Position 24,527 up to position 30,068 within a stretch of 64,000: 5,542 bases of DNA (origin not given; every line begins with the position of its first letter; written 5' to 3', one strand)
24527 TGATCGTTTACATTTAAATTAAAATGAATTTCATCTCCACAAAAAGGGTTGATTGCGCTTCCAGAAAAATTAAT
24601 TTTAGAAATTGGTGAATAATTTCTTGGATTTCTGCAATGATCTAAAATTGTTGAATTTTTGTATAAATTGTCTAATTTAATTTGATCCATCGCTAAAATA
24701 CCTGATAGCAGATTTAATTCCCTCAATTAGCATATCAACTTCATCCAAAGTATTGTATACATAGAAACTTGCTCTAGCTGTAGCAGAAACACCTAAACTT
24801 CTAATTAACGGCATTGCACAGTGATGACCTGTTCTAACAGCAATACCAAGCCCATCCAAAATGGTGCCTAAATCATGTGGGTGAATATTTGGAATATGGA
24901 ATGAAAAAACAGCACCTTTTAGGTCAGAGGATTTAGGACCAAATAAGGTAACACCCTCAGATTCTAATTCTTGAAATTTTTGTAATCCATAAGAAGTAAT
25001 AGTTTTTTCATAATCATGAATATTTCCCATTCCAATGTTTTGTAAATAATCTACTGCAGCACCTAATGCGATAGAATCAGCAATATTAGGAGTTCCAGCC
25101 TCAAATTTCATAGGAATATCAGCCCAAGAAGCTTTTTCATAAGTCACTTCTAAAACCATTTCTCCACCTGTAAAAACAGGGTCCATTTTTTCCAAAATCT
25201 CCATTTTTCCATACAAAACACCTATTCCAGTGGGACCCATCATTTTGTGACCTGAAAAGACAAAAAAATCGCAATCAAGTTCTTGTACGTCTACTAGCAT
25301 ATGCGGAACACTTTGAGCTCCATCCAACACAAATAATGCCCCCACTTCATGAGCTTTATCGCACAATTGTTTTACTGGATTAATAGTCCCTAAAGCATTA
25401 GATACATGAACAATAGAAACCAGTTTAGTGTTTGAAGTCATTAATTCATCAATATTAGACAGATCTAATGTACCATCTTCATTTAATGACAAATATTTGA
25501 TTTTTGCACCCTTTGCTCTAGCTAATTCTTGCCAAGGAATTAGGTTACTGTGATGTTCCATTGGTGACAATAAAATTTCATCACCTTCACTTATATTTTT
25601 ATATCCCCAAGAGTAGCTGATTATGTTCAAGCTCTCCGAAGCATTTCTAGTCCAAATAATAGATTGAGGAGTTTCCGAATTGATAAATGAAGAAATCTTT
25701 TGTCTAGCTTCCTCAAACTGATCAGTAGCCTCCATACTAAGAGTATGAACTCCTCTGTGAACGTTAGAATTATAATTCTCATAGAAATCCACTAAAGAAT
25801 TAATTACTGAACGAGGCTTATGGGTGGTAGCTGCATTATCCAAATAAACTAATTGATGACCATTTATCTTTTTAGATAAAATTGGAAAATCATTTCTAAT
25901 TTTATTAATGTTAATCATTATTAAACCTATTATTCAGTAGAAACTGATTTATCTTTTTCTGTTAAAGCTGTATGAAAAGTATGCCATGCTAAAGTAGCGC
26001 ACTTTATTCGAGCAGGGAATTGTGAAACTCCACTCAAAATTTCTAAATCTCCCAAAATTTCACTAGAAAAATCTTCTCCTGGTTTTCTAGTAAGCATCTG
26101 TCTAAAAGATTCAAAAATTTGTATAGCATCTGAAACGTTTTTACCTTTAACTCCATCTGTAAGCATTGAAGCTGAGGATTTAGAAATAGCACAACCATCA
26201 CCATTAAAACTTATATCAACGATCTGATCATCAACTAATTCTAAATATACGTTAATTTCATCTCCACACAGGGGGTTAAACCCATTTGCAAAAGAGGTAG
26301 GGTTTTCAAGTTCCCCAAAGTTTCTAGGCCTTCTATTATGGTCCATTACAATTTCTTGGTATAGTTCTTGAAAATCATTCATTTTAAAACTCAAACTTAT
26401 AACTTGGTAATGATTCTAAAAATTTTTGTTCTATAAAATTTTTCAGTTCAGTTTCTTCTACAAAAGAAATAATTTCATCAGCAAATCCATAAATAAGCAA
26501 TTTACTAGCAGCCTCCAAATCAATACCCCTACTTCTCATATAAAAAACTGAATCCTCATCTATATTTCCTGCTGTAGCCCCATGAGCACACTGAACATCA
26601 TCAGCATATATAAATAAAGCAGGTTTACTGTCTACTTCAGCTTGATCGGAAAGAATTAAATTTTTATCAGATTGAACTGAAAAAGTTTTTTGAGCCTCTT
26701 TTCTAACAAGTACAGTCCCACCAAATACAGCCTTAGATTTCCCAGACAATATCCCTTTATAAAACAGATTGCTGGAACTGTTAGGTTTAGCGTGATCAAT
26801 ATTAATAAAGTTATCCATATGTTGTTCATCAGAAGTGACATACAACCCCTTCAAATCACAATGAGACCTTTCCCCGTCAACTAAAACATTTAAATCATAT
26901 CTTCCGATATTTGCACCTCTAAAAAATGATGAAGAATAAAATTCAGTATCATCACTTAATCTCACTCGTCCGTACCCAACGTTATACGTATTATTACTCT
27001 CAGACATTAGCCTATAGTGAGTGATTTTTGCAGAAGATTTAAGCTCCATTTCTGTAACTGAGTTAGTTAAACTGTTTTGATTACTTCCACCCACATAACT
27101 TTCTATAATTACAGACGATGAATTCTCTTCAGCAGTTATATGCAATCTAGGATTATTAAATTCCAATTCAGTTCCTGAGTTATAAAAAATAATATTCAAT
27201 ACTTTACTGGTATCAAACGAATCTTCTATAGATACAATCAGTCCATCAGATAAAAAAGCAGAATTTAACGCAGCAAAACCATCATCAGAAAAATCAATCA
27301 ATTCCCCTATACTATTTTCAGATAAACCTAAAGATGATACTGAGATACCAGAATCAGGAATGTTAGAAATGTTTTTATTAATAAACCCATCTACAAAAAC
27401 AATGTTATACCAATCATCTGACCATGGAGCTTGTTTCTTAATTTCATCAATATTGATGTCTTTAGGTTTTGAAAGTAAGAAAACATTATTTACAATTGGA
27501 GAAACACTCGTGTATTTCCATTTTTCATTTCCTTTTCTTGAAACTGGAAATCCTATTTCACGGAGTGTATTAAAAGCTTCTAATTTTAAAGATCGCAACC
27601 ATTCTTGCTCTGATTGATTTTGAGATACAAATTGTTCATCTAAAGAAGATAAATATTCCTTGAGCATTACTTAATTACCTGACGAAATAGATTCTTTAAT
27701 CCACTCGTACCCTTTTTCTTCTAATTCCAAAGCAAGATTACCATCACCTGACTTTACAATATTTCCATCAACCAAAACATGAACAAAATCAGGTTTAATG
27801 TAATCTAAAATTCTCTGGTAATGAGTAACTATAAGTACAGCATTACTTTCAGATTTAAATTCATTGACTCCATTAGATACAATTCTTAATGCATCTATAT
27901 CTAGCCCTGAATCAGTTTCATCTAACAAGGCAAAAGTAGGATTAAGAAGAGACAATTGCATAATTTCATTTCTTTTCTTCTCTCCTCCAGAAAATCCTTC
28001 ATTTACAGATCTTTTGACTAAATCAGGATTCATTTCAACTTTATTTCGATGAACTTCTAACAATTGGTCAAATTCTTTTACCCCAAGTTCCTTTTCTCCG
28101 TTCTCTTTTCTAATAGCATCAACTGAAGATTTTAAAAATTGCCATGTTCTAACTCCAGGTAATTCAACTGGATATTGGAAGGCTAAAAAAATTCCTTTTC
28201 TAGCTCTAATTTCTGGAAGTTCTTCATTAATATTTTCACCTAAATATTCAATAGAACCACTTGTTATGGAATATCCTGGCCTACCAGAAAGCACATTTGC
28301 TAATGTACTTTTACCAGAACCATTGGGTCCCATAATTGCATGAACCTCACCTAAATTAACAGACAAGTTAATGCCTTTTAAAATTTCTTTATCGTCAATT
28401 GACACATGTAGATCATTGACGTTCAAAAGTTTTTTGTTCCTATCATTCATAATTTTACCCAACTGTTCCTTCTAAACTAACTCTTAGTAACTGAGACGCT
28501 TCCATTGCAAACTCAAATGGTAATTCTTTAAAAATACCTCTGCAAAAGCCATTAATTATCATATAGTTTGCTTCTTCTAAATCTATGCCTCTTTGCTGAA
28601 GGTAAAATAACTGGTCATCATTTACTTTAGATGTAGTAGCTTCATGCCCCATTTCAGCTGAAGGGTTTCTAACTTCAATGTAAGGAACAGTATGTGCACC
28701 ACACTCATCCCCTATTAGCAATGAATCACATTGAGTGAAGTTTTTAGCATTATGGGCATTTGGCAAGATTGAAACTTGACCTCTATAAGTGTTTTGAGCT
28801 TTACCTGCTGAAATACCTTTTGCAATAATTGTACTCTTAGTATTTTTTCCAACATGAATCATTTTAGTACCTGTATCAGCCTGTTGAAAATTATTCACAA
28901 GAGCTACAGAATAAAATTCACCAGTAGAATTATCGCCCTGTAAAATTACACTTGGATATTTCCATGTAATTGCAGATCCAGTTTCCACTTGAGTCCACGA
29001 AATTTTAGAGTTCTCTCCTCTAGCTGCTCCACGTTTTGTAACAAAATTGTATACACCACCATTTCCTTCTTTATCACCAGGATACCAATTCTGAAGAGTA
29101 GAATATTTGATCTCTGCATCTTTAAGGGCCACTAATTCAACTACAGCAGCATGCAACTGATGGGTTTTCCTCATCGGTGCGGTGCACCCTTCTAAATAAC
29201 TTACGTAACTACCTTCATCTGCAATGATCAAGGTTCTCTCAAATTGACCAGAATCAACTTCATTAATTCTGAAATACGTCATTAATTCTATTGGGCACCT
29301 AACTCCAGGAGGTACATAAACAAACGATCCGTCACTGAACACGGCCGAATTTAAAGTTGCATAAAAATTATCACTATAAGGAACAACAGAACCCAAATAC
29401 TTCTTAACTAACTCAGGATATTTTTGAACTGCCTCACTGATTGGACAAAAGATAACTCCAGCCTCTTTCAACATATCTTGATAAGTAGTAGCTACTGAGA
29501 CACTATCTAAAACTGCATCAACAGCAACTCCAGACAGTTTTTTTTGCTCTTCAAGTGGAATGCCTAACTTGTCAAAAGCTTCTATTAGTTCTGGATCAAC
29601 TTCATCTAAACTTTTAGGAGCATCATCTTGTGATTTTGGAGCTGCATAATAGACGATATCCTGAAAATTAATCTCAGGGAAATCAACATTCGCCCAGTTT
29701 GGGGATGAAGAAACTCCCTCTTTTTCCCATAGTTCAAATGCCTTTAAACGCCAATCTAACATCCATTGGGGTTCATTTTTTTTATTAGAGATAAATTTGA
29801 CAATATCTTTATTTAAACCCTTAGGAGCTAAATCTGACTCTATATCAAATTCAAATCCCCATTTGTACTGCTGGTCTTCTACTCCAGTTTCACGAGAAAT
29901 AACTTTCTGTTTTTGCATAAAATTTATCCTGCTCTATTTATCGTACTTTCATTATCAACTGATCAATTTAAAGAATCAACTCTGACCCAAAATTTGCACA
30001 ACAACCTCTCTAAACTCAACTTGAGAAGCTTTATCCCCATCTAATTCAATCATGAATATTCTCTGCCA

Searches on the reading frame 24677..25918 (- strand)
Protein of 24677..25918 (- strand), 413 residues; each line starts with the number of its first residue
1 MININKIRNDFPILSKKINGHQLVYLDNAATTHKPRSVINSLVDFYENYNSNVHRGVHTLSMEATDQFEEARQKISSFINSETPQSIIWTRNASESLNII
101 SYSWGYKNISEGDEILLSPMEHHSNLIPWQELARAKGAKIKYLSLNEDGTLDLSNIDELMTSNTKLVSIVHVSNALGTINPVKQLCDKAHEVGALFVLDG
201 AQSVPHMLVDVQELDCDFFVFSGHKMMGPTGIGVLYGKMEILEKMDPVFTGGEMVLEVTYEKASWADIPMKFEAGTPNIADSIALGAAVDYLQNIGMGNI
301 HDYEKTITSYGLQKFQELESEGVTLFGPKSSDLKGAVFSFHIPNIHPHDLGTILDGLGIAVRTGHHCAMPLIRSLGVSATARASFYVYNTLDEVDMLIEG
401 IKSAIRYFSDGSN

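Call 28: search_protein_families(library=ncbifam, max_evalue=1e-10, proteins=[window:24677-25918:-])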
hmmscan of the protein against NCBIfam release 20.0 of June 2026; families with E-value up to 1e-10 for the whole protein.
window:24677-25918:- (413 aa): 18 families
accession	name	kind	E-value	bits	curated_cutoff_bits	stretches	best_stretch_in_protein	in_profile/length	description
TIGR01979.1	sufS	subfamily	4.4e-178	592.2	475.1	1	6-408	2-402/403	SufS family cysteine desulfurase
NF041166.1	f2_encap_cargo1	exception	4.2e-171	571.2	800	1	2-402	225-621/623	family 2A encapsulin nanocompartment cargo protein cysteine desulfurase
NF006791.0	PRK09295.1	equivalog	3.3e-141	471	661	1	3-403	4-400/406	cysteine desulfurase SufS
NF008126.0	PRK10874.1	equivalog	4.8e-115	384.9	607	1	3-409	5-400/401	cysteine desulfurase CsdA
TIGR03392.1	FeS_syn_CsdA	equivalog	1.3e-112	376.9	493.6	1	3-410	2-398/398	cysteine desulfurase CsdA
TIGR01977.1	am_tr_V_EF2568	hypoth_equivalog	6.6e-74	249.2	377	1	24-402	1-374/376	cysteine desulfurase family protein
TIGR01976.1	am_tr_V_VC1184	hypoth_equivalog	1.8e-70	238.3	352.35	1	3-399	2-399/401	cysteine desulfurase-like protein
NF040779.1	Sec_lyase_SclA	exception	2.2e-59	201.3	525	1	24-403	1-375/378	selenocysteine lyase SclA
TIGR03402.1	FeS_nifS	equivalog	2.4e-48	164.8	530.75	1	24-406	1-371/379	cysteine desulfurase NifS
NF010611.0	PRK14012.1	equivalog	6.3e-40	137.3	548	1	24-252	7-235/406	IscS subfamily cysteine desulfurase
TIGR02006.1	IscS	equivalog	2.1e-38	132.4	643.2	1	24-252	5-231/402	IscS subfamily cysteine desulfurase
TIGR03235.1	DNA_S_dndA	equivalog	6.3e-38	131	480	1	25-252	1-229/353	cysteine desulfurase DndA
TIGR03403.1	nifS_epsilon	equivalog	5.6e-35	120.9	587.7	1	24-254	1-229/382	NifS family cysteine desulfurase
NF002806.0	PRK02948.1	subfamily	8.3e-28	97.4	304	1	23-240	1-215/381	IscS subfamily cysteine desulfurase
TIGR04343.1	egtE_PLP_lyase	equivalog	1.7e-17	63.3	400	1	24-301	15-273/370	ergothioneine biosynthesis PLP-dependent enzyme EgtE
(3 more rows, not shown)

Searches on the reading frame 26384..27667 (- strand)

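Call 28: search_protein_families(library=ncbifam, max_evalue=1e-10, proteins=[window:26384-27667:-])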
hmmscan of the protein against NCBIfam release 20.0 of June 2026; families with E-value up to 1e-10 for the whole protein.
window:26384-27667:- (427 aa): 5 families
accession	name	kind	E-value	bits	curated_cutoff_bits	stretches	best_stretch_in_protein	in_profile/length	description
TIGR01981.1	sufD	equivalog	9.3e-75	251.4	222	1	137-410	2-273/275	Fe-S cluster assembly protein SufD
NF008194.0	PRK10948.1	equivalog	2.5e-66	224.3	489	1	30-422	31-420/423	Fe-S cluster assembly protein SufD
TIGR01980.1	sufB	equivalog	1.9e-33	115.8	346.4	1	120-401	153-434/448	Fe-S cluster assembly protein SufB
NF008773.0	PRK11814.1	equivalog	2e-25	89.4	717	1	117-401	169-461/484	Fe-S cluster assembly protein SufB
NF052511.1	SUF_like_SmsB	exception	1.5e-16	60.4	650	1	129-401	153-423/445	SUF-like minimal system protein SmsB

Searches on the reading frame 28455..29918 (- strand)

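Call 28: search_protein_families(library=ncbifam, max_evalue=1e-10, proteins=[window:28455-29918:-])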
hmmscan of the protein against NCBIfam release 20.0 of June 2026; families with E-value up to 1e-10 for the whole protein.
window:28455-29918:- (487 aa): 5 families
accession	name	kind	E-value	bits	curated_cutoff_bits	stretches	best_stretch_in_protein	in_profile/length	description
NF008773.0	PRK11814.1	equivalog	9.9e-259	858.8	717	1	5-487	6-484/484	Fe-S cluster assembly protein SufB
TIGR01980.1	sufB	equivalog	2.9e-189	629.4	346.4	1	17-478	2-448/448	Fe-S cluster assembly protein SufB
NF052511.1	SUF_like_SmsB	exception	9.9e-55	186.3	650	1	40-484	17-443/445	SUF-like minimal system protein SmsB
TIGR01981.1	sufD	equivalog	1.8e-49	168.5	222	1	192-471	2-271/275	Fe-S cluster assembly protein SufD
NF008194.0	PRK10948.1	equivalog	2.2e-17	63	489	1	314-464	249-399/423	Fe-S cluster assembly protein SufD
